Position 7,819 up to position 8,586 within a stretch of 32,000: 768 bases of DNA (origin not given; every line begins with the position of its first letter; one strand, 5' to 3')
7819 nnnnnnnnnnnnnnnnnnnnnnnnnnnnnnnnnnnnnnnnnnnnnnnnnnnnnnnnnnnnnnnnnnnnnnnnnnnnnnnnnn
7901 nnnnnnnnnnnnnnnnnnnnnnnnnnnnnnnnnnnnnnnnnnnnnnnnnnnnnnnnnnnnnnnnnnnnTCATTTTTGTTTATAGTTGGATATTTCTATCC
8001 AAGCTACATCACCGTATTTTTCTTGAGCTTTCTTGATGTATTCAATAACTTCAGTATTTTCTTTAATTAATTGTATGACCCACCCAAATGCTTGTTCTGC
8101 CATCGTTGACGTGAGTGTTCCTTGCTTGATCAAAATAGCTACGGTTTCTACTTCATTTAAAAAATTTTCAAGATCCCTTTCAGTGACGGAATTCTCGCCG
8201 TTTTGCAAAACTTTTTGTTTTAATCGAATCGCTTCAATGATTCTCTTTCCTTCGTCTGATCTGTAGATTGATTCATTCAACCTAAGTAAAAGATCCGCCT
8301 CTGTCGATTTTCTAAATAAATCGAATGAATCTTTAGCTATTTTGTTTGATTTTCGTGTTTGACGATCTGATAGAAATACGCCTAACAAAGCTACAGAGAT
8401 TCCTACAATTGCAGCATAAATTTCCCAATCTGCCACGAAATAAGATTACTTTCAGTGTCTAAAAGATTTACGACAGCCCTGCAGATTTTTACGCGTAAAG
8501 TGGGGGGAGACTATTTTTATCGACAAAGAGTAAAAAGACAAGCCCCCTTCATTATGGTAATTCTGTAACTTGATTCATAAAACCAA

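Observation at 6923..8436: Solo Cas1 in a two-gene operon with a membrane-anchored protein, no Cas2 partner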

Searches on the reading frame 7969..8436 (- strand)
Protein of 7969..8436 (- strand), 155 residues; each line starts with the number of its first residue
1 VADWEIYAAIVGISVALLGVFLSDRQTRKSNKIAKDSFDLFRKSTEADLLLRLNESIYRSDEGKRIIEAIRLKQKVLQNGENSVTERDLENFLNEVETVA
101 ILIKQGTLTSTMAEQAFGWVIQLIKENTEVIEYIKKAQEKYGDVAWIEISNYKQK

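Call 8: search_protein_families(library=pfam, proteins=[window:7969-8436:-], max_evalue=0.01)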
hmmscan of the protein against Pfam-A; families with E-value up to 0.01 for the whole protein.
window:7969-8436:- (155 aa): 1 family
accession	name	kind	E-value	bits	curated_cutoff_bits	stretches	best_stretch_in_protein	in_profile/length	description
PF15956.11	DUF4760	-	4.4e-06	27.4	25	1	8-135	3-122/141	Domain of unknown function (DUF4760)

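Call 9: search_protein_families(library=padloc, proteins=[window:7969-8436:-], max_evalue=0.1)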
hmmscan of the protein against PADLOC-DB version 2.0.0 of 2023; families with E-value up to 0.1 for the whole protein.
window:7969-8436:- (155 aa): 1 family
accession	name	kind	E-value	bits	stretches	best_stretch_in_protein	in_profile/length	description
PDLC02449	BrxA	-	0.00025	19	1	40-141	91-186/236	BrxA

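Call 10: search_protein_families(library=ncbifam, proteins=[window:7969-8436:-], max_evalue=0.1)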
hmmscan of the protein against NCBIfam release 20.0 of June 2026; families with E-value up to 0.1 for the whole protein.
window:7969-8436:- (155 aa): 0 families

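Call 17: find_homologous_proteins(query=window:7972-8436:-)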
Query window:7972-8436:- (155 aa): 8 proteins with E <= 0.001 among 76 candidates.
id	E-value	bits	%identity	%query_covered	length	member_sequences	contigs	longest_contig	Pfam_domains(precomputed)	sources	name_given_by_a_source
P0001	2.0e-91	321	100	100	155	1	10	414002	PF15956.12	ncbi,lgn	-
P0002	2.9e-78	278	85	100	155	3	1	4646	PF15956.12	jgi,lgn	-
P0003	9.5e-78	277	86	100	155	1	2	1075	PF15956.12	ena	-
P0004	1.5e-76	273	86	99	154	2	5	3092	-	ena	-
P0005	1.4e-42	163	55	97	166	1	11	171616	-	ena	-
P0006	7.9e-28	115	42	94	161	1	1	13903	-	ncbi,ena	-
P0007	8.3e-26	109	42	98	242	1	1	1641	-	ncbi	-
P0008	2.0e-24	104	41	100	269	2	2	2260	-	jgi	jgi:hypothetical protein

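Call 18: find_encoding_contigs(protein=P0005, flank=10000, max_places=4)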
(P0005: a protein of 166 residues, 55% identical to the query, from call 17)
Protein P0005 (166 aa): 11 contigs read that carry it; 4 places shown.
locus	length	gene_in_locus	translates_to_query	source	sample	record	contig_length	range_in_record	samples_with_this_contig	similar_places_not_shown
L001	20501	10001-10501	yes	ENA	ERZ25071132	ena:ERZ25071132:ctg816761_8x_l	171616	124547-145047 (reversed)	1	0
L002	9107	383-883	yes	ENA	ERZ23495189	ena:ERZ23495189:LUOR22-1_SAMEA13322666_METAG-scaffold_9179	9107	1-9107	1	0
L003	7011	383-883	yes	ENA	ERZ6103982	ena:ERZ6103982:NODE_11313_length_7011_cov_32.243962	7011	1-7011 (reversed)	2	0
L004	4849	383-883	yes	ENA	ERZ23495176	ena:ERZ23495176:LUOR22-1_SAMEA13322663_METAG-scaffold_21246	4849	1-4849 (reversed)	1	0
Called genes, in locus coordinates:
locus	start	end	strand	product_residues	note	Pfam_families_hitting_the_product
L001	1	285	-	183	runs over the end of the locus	-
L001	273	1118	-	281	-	-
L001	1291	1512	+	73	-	-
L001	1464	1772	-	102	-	-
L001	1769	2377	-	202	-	-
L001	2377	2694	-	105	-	-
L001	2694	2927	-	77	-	-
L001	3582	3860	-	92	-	-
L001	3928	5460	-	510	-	PF00589:Phage_integrase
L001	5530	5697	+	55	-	-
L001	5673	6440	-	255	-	PF00581:Rhodanese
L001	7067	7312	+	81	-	PF13683:rve_3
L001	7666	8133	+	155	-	-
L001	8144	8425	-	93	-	-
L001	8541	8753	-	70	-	-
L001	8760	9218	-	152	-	PF13358:DDE_3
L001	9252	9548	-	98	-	PF13565:HTH_32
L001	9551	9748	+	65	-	-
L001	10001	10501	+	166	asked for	-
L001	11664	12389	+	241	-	-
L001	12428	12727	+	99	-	-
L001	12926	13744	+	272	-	-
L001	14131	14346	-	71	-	-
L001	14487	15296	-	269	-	PF01609:DDE_Tnp_1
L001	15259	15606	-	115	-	-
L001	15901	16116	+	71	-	-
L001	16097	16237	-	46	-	-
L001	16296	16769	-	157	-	-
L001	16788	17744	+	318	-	-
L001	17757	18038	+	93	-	-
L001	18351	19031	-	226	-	PF03050:DDE_Tnp_IS66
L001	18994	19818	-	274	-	PF03050:DDE_Tnp_IS66 (weak)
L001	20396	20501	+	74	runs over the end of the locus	-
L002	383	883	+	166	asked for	-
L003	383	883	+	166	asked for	-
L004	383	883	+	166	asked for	-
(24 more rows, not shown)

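Call 19: find_encoding_contigs(protein=P0006, flank=10000, max_places=3)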
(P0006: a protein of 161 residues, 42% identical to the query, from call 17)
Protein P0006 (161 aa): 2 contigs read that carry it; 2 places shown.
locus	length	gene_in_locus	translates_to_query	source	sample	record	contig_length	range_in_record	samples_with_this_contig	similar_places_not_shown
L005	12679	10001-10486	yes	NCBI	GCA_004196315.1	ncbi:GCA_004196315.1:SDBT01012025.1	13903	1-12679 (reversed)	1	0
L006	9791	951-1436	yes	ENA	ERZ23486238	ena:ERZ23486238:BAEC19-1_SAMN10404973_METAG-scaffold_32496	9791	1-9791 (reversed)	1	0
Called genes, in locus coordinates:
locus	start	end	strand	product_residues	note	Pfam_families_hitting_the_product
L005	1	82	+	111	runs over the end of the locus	-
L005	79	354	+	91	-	-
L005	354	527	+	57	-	-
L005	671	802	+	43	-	-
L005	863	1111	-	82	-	-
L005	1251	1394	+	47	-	-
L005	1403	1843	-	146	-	-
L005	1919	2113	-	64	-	-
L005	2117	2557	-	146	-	-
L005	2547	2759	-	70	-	-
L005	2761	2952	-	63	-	-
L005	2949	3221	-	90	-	-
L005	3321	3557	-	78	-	-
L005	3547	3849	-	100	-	-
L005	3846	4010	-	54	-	-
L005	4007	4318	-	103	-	-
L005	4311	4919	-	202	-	-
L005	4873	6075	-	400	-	PF02195:ParB_N (weak), PF01555:N6_N4_Mtase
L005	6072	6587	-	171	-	-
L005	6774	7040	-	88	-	-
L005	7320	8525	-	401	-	-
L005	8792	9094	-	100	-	-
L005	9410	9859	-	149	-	-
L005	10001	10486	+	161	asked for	-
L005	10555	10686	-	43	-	-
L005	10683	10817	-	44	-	-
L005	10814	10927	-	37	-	-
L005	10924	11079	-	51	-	-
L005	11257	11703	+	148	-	-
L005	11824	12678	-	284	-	?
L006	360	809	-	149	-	-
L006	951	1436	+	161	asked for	-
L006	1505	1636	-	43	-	-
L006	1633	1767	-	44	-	-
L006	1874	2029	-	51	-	-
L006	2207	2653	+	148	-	-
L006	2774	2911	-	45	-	-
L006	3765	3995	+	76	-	-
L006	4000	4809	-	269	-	PF00413:Peptidase_M10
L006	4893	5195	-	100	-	-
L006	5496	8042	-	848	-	-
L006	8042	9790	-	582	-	?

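Call 20: find_encoding_contigs(protein=P0002, flank=10000, max_places=3)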
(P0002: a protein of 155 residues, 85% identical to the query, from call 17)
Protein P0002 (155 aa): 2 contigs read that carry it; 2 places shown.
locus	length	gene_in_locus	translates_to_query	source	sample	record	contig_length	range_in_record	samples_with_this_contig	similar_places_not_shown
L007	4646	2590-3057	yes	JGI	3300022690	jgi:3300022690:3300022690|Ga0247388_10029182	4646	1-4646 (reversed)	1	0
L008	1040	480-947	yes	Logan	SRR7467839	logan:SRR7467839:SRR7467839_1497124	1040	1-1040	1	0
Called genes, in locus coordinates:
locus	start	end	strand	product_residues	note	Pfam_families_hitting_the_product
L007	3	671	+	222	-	?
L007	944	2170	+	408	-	PF00589:Phage_integrase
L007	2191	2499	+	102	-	-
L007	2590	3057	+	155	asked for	PF15956:DUF4760 (weak)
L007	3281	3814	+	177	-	-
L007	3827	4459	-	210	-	-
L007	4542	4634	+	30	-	-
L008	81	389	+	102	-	-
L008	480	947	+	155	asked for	PF15956:DUF4760 (weak)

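Call 21: find_encoding_contigs(protein=P0001, flank=10000, max_places=8)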
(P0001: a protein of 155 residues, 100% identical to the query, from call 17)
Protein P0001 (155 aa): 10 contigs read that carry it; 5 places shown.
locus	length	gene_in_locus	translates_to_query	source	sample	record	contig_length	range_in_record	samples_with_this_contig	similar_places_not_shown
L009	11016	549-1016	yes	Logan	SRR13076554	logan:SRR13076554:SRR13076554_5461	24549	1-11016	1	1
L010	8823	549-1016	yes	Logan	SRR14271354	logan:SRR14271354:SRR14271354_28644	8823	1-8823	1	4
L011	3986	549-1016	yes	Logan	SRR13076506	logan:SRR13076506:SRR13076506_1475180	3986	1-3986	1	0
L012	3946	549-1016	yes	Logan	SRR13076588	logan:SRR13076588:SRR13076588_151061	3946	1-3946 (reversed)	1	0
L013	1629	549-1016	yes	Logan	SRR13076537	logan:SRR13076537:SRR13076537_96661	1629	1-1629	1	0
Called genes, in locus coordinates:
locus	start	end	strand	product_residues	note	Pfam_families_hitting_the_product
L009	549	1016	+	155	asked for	PF15956:DUF4760 (weak)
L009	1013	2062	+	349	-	PF01867:Cas_Cas1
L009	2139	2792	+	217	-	PF15956:DUF4760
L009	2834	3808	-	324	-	-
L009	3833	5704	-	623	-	PF03175:DNA_pol_B_2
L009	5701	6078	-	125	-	-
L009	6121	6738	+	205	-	-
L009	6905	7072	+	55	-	-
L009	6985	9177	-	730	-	PF00009:GTP_EFTU, PF22042:EF-G_D2, PF03144:GTP_EFTU_D2, PF14492:EFG_III, PF03764:EFG_IV, PF00679:EFG_C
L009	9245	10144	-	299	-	PF01380:SIS (weak)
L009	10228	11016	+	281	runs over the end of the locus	PF00571:CBS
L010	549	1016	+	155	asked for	PF15956:DUF4760 (weak)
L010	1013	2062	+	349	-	PF01867:Cas_Cas1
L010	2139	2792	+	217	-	PF15956:DUF4760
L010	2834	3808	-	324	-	-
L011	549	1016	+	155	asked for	PF15956:DUF4760 (weak)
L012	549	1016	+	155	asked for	PF15956:DUF4760 (weak)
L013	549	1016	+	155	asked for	PF15956:DUF4760 (weak)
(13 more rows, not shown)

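Call 22: find_encoding_contigs(protein=P0004, flank=10000, max_places=5)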
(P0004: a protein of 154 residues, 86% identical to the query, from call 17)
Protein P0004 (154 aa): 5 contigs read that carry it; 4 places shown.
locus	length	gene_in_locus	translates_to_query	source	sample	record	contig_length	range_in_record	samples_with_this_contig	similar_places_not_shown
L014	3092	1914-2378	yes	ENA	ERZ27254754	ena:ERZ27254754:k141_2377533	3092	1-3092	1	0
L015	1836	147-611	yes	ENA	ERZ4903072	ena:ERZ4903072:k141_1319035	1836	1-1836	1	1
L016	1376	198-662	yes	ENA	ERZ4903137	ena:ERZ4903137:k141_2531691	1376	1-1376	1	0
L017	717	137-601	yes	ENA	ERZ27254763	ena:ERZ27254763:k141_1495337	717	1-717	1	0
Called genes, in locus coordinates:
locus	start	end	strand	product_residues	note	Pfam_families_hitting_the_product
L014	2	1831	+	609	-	?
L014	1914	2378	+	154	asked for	-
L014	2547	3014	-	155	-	PF10107:Endonuc_Holl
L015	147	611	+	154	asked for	-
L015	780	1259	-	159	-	PF10107:Endonuc_Holl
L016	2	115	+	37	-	?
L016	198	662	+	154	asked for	-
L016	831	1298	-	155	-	PF10107:Endonuc_Holl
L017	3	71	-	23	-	?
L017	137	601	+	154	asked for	-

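Call 24: search_protein_families(library=pfam, proteins=[L014:2-1831:+, L007:2191-2499:+, L007:3281-3814:+, L007:3827-4459:-, L007:3-671:+, P0007, P0008, P0005, P0006], max_evalue=0.01)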
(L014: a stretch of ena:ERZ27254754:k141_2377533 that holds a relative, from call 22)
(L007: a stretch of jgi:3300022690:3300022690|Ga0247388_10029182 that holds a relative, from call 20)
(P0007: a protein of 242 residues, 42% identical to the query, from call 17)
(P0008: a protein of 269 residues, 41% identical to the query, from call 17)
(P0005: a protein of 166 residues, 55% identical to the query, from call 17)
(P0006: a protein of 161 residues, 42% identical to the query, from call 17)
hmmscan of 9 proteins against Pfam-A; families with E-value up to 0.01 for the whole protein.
L014:2-1831:+ (609 aa): 6 families
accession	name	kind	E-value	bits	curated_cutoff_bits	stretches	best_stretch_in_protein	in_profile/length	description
PF03764.24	EFG_IV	-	1.1e-22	80.6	24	1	389-495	11-120/121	Elongation factor G, domain IV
PF00679.30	EFG_C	-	8e-22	77.5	27.9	1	498-584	1-88/89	Elongation factor G C-terminus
PF14492.12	EFG_III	-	1.5e-19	70.2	27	1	265-336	1-73/75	Elongation Factor G, domain III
PF03144.31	GTP_EFTU_D2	-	2.1e-13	50.9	30.3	1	184-251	1-73/73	Elongation factor Tu domain 2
PF22042.2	EF-G_D2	-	2.4e-12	47.2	27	1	170-251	2-82/84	Elongation factor G domain 2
PF00009.33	GTP_EFTU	-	9.2e-10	38.8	26.5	1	1-121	104-177/188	Elongation factor Tu GTP binding domain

L007:2191-2499:+ (102 aa): 0 families

L007:3281-3814:+ (177 aa): 2 families
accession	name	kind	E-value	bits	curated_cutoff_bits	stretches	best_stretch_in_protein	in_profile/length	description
PF15956.11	DUF4760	-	6.3e-05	23.6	25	1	11-154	9-135/141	Domain of unknown function (DUF4760)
PF13566.11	DUF4130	-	0.0072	16.8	27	0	51-163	72-128/146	Domain of unknown function (DUF4130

L007:3827-4459:- (210 aa): 0 families

L007:3-671:+ (222 aa): 2 families
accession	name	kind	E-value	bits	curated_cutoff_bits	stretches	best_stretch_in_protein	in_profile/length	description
PF01028.25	Topoisom_I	-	9.4e-29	100.8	23.7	1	2-111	118-226/228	Eukaryotic DNA topoisomerase I, catalytic core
PF14370.11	Topo_C_assoc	-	8.2e-23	80.5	25.1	1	152-219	2-69/70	C-terminal topoisomerase domain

P0007 (242 aa): 0 families

P0008 (269 aa): 2 families
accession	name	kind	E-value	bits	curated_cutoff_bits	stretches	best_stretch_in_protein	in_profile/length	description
PF14126.11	DUF4293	-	7e-05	23.5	27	1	40-126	7-85/153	Domain of unknown function (DUF4293)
PF09716.15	ETRAMP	-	0.0089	16.4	29.1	0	53-116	10-71/81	Malarial early transcribed membrane protein (ETRAMP)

P0005 (166 aa): 2 families
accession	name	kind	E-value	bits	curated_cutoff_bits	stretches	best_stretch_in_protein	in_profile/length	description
PF15956.11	DUF4760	-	0.0016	19.1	25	1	12-144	6-130/141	Domain of unknown function (DUF4760)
PF01202.28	SKI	-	0.0059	17.2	22.1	1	48-154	38-146/159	Shikimate kinase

P0006 (161 aa): 0 families

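Call 48: predict_structure(alignment_id=A3)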
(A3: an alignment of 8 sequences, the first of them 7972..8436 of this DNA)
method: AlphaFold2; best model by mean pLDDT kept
length: 155 residues; sequences in the alignment: 8
mean_pLDDT: 83.5   pTM: 0.67
mean pLDDT of the five models: 83.5, 82.2, 81.4, 79.9, 77.6
residues with pLDDT >= 90: 48; 70-90: 98; 50-70: 9; < 50: 0
segments of 3 or more residues with pLDDT < 50: none
pLDDT, mean of each block of 10 residues (from residue 1): 71 76 78 80 82 87 91 81 84 92 81 81 92 92 87 79
secondary structure, 60 per line:
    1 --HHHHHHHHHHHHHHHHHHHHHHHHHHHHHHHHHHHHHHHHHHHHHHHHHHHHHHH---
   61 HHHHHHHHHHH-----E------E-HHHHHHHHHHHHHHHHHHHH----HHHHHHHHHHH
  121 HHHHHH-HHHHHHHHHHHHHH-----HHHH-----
elements in order: H3-57 H61-71 H86-105 H110-126 H128-141 H147-150

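Call 50: search_protein_representatives(alignment_id=A3)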
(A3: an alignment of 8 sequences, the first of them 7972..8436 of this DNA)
Query: 8 sequences, 161 profile positions. Proteins with E-value up to 0.001 (for the whole library): 155; up to 1e-10: 31; up to 1e-30: 12. The best 150 are listed.
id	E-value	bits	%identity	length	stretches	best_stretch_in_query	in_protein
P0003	4.1e-76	270.3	-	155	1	8-160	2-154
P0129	1.8e-68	245.5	-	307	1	8-160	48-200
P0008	3.1e-63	228.4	-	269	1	2-161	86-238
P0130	6.8e-60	217.6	-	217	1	6-161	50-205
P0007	1.1e-59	216.9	-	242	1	2-160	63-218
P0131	6.0e-53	195.0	-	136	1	35-159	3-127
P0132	8.8e-53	194.5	-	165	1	1-160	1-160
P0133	3.5e-48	179.5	-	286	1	15-160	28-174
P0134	6.3e-41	155.9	-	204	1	15-161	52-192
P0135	7.6e-34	132.9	-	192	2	29-159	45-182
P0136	1.2e-32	129.0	-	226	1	5-156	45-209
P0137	7.7e-31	123.1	-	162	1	14-159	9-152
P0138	8.4e-29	116.5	-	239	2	10-83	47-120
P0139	2.7e-26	108.4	-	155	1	13-155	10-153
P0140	7.0e-26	107.0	-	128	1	87-160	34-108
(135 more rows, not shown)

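Call 52: fold_search(model_id=the predicted structure, library=pdb)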
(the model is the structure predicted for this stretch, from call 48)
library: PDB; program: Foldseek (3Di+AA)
matches with E <= 10: 74; with E <= 0.001: 0
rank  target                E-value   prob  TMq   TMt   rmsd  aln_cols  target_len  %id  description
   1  8oz0_2                1.4e+00  0.20  0.28  0.20  12.0       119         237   12  Structure of a human 48S translation initiation complex with eIF4F and eIF4A (released 2024-02-07)
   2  5ey6_A                1.6e+00  0.16  0.30  0.24  10.7       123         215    9  CRYSTAL STRUCTURE OF GLUTATHIONE TRANSFERASE F2 FROM POPULUS TRICHOCARPA (released 2016-12-07)
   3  6dg6_F                1.7e+00  0.21  0.29  0.42   8.6       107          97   19  Structure of a de novo designed Interleukin-2/Interleukin-15 mimetic (released 2019-01-16)
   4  4uii_A                1.8e+00  0.08  0.20  0.23  14.4       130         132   12  Crystal structure of the Azotobacter vinelandii globin-coupled oxygen sensor in the aquo-met form (released 2016-04-13)
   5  9k7t_B                2.5e+00  0.12  0.25  0.35   7.1        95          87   12  Crystal structure of designed zinc-induced homotetramer C4-Zn1-HEHE-1 (released 2025-10-29)
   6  7mwr_A                2.5e+00  0.08  0.20  0.17  11.8        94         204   21  Structure of De Novo designed beta sheet heterodimer LHD101A53/B4 (released 2022-01-19)
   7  9k7t_A                2.7e+00  0.11  0.25  0.34   6.8        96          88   18  Crystal structure of designed zinc-induced homotetramer C4-Zn1-HEHE-1 (released 2025-10-29)
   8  7tut_8                2.7e+00  0.05  0.20  0.18  17.1       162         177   12  Structure of the rabbit 80S ribosome stalled on a 4-TMD Rhodopsin intermediate in complex with the multipass transloco (released 2022-10-19)
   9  6yxy_EP               3.2e+00  0.12  0.31  0.21  11.5       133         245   10  State B of the Trypanosoma brucei mitoribosomal large subunit assembly intermediate (released 2020-10-14)
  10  1pvp_A                3.2e+00  0.06  0.18  0.11  14.7       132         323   14  BASIS FOR A SWITCH IN SUBSTRATE SPECIFICITY: CRYSTAL STRUCTURE OF SELECTED VARIANT OF CRE SITE-SPECIFIC RECOMBINASE, A (released 2004-02-17)
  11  8ypt_A                3.5e+00  0.12  0.29  0.13   7.7       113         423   14  Cryo-EM structure of BfUbb-ButCD complex (released 2024-09-25)
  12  8pk5_A                3.7e+00  0.08  0.27  0.10  13.8       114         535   12  INTS13-INTS14 complex with ZNF609 (released 2024-07-03)
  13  3mnp_A                3.7e+00  0.06  0.19  0.14  14.8       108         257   16  Crystal structure of the agonist form of mouse glucocorticoid receptor stabilized by (A611V, V708A, E711G) mutations a (released 2010-09-15)
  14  5diz_B                3.7e+00  0.06  0.22  0.09  11.2       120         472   16  Crystal Structure of nuclear proteinaceous RNase P 2 (PRORP2) from A. thaliana (released 2015-12-30)
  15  4zb9_A                3.9e+00  0.09  0.29  0.23  11.1       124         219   14  Crystal structure of the glutathione transferase URE2P8 from Phanerochaete chrysosporium, with one glutathione disulfi (released 2015-09-30)
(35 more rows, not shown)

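Call 54: search_protein_families(library=phrogs, proteins=[window:7972-8436:-], max_evalue=0.01)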
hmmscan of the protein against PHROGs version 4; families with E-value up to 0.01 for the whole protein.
window:7972-8436:- (155 aa): 0 families

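Call 57: fold_search(model_id=the predicted structure, library=viral)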
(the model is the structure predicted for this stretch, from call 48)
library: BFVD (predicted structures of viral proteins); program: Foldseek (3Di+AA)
matches with E <= 10: 148; with E <= 0.001: 1
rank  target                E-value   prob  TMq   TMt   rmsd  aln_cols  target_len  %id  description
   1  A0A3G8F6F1            1.6e-05  1.00  0.63  0.51   7.8       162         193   18  (no name in the UniProt tables at hand)
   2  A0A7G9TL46            6.7e-01  0.21  0.25  0.28   9.6       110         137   13  Myeloid cell leukemia protein [Epizootic haematopoietic necrosis virus]
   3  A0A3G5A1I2            8.3e-01  0.15  0.24  0.15  18.2       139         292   15  Uncharacterized protein [Faunusvirus sp.]
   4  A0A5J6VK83            1.0e+00  0.10  0.17  0.21   9.4       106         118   15  Uncharacterized protein [Megaviridae environmental sample]
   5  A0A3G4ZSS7            1.3e+00  0.21  0.28  0.36   6.5       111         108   14  Uncharacterized protein [Edafosvirus sp.]
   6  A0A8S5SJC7            1.6e+00  0.23  0.37  0.36  11.3       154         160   14  Uncharacterized protein [Siphoviridae sp. ctFIm6]
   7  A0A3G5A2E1            1.6e+00  0.21  0.29  0.24   7.4        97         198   18  BTB domain-containing protein [Harvfovirus sp.]
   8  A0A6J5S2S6            1.7e+00  0.20  0.28  0.42   9.8        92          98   13  Uncharacterized protein [uncultured Caudovirales phage]
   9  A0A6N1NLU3            1.7e+00  0.12  0.26  0.25  12.7       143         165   11  Uncharacterized protein [Tupanvirus soda lake]
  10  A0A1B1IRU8            1.9e+00  0.14  0.29  0.06  18.9       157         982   20  (no name in the UniProt tables at hand)
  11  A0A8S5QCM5            2.0e+00  0.11  0.26  0.07  12.9       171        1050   13  Minor tail protein (Fragment) [Myoviridae sp. ctw4b6]
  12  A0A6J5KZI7            2.1e+00  0.09  0.23  0.28   9.9       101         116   14  Chromosomal replication initiator, DnaA C-terminal [uncultured Caudovirales phage]
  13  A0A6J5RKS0            2.4e+00  0.18  0.34  0.06  10.4       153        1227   20  Uncharacterized protein [uncultured Caudovirales phage]
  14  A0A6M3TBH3            2.4e+00  0.08  0.21  0.27  14.1        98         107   17  (no name in the UniProt tables at hand)
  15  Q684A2                2.5e+00  0.13  0.31  0.38   9.1       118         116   15  (no name in the UniProt tables at hand)
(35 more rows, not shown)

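Call 58: find_related_loci(query=A3, collection=metagenome_contigs, flank=10000)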
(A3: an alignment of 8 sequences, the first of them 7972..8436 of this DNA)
Query A3 (155 aa) in metagenome_contigs; peptide patterns used: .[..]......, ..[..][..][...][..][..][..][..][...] (x = any residue, [..] = any of these).
600 stretches matched a pattern (row limit reached: there are more); 6 encode a relative of the query (tblastn E <= 1e-3); 6 distinct loci.
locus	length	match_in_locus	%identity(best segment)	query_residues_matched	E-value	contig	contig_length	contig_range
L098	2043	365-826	53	2-155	1e-52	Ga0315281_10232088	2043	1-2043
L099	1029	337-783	42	2-153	5e-38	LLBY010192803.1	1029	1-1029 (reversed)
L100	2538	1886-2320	43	8-155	2e-34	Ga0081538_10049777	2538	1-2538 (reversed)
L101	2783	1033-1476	38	8-155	5e-33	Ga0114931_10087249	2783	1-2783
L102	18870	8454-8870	41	11-155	1e-27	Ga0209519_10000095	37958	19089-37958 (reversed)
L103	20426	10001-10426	37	3-142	5e-21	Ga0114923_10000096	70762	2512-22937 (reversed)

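Call 59: find_related_loci(query=A3, collection=viral_contigs, flank=10000)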
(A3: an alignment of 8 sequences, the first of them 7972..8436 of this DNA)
Query A3 (155 aa) in viral_contigs; peptide patterns used: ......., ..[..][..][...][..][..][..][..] (x = any residue, [..] = any of these).
265 stretches matched a pattern, but none encodes a relative of the query by tblastn (E <= 1e-3).
